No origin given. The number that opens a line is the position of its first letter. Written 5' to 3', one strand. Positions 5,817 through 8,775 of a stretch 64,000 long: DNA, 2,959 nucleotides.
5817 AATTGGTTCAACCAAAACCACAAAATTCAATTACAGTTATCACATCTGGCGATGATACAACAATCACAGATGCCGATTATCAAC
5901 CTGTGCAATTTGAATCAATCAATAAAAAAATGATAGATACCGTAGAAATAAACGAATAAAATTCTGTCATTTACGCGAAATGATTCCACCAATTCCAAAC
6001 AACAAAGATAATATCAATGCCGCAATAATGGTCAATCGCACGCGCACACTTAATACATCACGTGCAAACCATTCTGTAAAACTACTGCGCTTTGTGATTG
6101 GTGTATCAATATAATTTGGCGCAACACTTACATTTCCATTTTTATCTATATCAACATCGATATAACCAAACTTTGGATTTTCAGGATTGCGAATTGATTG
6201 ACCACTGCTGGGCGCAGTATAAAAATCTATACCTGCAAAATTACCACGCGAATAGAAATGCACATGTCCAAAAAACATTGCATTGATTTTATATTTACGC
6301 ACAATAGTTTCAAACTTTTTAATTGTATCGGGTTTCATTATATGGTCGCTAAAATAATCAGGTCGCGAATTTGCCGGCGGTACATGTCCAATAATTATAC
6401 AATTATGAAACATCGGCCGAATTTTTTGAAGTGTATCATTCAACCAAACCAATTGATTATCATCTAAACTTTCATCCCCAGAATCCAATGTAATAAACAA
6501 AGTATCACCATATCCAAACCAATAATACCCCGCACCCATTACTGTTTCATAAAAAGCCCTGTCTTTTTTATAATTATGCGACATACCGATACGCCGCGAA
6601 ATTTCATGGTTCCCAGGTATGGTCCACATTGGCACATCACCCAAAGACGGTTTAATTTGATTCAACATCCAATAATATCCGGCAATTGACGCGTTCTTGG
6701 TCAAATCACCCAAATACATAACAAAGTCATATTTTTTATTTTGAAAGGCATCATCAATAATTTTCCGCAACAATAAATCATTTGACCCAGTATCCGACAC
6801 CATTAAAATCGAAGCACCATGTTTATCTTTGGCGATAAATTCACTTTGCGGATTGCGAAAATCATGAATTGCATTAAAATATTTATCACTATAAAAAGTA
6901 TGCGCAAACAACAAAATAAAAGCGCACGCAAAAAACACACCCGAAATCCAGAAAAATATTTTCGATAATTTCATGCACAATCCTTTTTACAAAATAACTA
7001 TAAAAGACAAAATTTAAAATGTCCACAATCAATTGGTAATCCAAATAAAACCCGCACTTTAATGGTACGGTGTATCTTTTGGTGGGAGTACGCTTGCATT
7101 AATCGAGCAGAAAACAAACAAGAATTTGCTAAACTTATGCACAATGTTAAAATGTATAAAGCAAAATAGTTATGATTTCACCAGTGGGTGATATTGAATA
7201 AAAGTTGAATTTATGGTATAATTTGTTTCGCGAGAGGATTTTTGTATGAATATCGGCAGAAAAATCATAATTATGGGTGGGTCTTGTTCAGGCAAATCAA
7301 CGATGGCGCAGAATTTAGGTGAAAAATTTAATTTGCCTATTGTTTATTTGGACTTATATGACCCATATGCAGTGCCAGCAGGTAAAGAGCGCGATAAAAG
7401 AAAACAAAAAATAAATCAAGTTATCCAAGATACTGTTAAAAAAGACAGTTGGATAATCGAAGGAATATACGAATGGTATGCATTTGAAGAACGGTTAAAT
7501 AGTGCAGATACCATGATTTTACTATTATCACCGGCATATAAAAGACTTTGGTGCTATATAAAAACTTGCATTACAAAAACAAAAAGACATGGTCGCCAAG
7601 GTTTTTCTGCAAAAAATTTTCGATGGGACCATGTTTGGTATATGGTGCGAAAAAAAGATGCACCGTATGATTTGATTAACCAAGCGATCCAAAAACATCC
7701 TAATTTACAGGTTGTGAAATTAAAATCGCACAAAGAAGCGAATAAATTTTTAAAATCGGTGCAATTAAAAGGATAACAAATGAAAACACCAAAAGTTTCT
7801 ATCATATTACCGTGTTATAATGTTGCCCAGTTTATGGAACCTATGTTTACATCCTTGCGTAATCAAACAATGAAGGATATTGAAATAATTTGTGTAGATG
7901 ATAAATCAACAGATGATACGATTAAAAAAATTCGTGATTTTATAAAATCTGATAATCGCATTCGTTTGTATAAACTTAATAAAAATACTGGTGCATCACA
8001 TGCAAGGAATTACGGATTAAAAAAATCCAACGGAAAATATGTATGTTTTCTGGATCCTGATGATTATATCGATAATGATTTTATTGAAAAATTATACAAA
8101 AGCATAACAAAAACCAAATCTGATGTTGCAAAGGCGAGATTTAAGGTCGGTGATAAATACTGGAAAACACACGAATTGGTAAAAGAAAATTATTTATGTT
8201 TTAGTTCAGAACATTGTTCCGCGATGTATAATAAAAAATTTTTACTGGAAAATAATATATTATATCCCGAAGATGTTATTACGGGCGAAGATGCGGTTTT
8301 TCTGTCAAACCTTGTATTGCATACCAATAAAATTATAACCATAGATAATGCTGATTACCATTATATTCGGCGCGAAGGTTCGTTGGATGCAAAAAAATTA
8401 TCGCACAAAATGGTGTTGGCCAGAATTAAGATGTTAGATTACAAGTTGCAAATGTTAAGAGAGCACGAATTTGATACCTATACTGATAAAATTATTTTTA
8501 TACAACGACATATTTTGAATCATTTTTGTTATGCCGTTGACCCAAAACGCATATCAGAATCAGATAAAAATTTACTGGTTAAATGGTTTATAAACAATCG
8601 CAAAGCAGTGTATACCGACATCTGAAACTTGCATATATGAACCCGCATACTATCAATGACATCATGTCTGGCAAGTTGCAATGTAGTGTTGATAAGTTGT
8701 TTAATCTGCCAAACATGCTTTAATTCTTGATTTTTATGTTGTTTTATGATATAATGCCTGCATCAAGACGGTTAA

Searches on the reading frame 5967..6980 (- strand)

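Call 67: search_protein_families(library=ncbifam, proteins=[window:5967-6980:-], max_evalue=1e-10)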
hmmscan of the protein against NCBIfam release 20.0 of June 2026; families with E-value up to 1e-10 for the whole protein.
window:5967-6980:- (337 aa): 1 family
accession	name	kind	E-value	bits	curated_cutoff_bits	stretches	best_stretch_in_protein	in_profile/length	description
NF008359.0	PRK11148.1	equivalog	9.3e-11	41.7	225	0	56-261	31-225/275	3',5'-cyclic-AMP phosphodiesterase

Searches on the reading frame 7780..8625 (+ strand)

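Call 67: search_protein_families(library=ncbifam, proteins=[window:7780-8625:+], max_evalue=1e-10)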
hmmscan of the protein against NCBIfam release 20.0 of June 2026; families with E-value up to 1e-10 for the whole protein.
window:7780-8625:+ (281 aa): 14 families
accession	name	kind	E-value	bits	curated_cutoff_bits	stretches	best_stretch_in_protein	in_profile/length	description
NF047683.1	TeichurnBiosyTuaG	equivalog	2.2e-27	96.3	400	1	2-112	4-114/252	teichuronic acid biosynthesis protein TuaG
NF007482.0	PRK10073.1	equivalog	3.4e-27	95.3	423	1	2-119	4-120/334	glycosyltransferase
TIGR03937.1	PgaC_IcaA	equivalog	3.1e-18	65.9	422.3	1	2-111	43-152/407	poly-beta-1,6-N-acetyl-D-glucosamine synthase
NF050050.1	ProtGlycPglI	equivalog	9.4e-18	64.6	500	1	4-213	2-221/306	GalNAc(5)-diNAcBac-PP-undecaprenol beta-1,3-glucosyltransferase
NF041875.1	EPS_EpsD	equivalog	8.5e-16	58.3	370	1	6-116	1-111/325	exopolysaccharide biosynthesis glycosyltransferase EpsD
NF053739.1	GlytfEpsEBac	equivalog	9.1e-15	54.3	450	1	4-104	1-102/265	glycosyltransferase EpsE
NF038302.1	EPS_HpsE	equivalog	1.6e-14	53.6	300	1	6-110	3-112/307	hormogonium polysaccharide biosynthesis glycosyltransferase HpsE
TIGR03111.1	glyc2_xrt_Gpos1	hypoth_equivalog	6.5e-14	51.6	363.95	1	2-111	47-158/439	TIGR03111 family XrtG-associated glycosyltransferase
TIGR03965.1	mycofact_glyco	equivalog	8.4e-13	48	280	1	3-114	73-184/467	mycofactocin biosynthesis glycosyltransferase MftF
TIGR04242.1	nodulat_NodC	equivalog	1.9e-12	46.8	550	1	3-118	47-165/395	chitooligosaccharide synthase NodC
NF047588.1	GlcsyltransPgfSStrep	equivalog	2.2e-12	46.8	500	1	5-129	2-130/308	glycosyltransferase PgfS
TIGR04283.1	glyco_like_mftF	equivalog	2.3e-12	47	182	1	6-129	1-117/221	TIGR04283 family arsenosugar biosynthesis glycosyltransferase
NF041394.1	GtaseAglG_Halo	equivalog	6.9e-12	45.3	440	1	5-114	2-112/304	glucosyl-dolichyl phosphate glucuronosyltransferase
NF038299.1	EPS_HpsN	equivalog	7.1e-12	44.9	425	1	4-117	1-113/317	hormogonium polysaccharide biosynthesis glycosyltransferase HpsN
